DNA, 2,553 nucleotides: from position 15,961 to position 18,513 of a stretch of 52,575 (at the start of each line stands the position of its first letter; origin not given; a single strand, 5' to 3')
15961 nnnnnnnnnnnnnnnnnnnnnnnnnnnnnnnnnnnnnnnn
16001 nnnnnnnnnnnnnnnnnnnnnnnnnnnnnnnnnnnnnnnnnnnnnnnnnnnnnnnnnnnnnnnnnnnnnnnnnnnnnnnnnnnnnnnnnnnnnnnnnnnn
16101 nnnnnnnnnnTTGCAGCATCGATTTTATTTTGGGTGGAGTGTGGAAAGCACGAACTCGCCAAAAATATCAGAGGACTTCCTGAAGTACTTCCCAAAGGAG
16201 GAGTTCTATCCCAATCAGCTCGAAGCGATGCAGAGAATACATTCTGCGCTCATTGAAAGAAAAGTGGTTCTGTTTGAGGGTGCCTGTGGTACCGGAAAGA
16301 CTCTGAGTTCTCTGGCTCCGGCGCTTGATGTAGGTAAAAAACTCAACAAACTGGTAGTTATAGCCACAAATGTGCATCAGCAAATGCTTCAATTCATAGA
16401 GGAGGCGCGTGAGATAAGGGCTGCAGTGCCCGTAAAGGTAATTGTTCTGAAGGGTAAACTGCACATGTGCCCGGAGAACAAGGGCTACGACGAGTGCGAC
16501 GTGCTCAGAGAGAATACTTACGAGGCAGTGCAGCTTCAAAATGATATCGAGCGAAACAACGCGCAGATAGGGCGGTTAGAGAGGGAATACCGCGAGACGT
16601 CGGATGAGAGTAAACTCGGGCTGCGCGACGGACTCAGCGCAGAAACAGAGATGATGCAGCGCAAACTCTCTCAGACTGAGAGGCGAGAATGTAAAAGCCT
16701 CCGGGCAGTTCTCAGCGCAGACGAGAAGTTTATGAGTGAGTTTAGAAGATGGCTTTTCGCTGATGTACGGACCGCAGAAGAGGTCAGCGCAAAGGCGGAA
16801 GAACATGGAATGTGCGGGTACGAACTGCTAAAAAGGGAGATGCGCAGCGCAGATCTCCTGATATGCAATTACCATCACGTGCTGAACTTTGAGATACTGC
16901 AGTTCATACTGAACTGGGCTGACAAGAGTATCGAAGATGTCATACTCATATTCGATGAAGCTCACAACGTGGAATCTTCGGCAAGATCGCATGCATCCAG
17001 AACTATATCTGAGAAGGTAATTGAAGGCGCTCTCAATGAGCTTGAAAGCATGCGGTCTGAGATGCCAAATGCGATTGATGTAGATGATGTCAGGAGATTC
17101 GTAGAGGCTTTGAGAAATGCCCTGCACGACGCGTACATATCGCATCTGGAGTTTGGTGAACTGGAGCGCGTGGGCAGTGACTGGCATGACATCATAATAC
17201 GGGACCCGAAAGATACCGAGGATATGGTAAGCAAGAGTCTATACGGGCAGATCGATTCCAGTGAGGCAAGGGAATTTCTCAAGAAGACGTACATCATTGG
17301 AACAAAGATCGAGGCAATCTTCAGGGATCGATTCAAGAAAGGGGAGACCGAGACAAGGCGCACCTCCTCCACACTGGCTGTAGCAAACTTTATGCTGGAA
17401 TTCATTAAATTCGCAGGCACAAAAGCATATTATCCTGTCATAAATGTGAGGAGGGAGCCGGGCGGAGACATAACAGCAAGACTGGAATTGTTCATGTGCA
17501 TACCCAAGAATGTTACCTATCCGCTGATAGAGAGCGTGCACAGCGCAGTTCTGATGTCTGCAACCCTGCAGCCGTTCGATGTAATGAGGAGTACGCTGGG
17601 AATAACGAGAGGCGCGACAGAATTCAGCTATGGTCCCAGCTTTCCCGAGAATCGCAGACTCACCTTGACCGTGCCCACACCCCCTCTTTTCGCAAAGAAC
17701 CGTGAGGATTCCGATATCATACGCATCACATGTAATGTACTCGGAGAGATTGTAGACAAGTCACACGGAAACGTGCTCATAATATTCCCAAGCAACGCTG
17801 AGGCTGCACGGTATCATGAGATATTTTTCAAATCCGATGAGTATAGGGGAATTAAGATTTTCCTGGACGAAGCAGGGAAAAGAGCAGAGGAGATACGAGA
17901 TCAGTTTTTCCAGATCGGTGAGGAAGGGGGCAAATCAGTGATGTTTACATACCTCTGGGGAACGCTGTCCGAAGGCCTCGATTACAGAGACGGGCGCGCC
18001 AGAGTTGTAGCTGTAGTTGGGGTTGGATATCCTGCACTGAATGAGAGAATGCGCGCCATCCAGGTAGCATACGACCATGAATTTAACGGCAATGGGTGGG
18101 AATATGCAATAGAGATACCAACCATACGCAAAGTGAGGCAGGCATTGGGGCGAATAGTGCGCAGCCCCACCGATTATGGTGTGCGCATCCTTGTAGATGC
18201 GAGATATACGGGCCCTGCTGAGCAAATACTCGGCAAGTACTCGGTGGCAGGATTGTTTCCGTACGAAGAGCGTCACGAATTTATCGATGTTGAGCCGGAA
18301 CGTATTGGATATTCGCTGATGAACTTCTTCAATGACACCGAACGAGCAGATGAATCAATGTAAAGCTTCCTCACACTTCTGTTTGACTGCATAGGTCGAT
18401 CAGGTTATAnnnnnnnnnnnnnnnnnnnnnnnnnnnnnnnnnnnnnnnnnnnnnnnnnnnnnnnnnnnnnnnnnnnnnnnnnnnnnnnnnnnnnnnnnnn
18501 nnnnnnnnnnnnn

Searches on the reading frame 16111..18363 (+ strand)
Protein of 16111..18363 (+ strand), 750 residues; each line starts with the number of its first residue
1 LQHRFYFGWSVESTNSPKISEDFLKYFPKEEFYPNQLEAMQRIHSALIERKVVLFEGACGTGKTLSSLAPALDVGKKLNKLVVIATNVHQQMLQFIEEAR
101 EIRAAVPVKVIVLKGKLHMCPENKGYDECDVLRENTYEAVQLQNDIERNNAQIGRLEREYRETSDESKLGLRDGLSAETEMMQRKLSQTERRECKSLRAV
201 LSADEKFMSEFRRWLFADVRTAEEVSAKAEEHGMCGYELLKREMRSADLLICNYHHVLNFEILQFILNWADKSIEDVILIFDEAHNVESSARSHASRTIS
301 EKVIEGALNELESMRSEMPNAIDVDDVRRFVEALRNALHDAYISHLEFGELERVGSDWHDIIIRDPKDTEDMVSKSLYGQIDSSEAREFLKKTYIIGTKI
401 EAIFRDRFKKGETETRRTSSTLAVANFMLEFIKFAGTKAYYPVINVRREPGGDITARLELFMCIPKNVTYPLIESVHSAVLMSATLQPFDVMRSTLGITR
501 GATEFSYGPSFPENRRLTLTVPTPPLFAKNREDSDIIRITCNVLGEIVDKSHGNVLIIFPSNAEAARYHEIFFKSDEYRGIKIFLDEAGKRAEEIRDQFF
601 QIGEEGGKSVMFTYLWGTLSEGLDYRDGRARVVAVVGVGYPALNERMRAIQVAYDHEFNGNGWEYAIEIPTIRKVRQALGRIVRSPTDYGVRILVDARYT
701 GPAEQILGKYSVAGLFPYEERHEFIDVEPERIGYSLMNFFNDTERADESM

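Call 73: search_protein_families(library=pfam, proteins=[window:16111-18363:+], max_evalue=0.00001)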
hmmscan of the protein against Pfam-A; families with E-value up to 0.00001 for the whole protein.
window:16111-18363:+ (750 aa): 4 families
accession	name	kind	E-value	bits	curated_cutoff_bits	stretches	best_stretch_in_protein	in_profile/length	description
PF13307.12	Helicase_C_2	-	9.3e-28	97.8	25.3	1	546-702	3-157/170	Helicase C-terminal domain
PF06733.21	DEAD_2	-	2.6e-18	66.7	21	1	86-302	3-170/172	DEAD_2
PF00270.35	DEAD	-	8.3e-07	29.3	26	0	34-116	2-82/167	DEAD/DEAH box helicase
PF04851.21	ResIII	-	2.4e-06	28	22.5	0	31-93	3-70/164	Type III restriction enzyme, res subunit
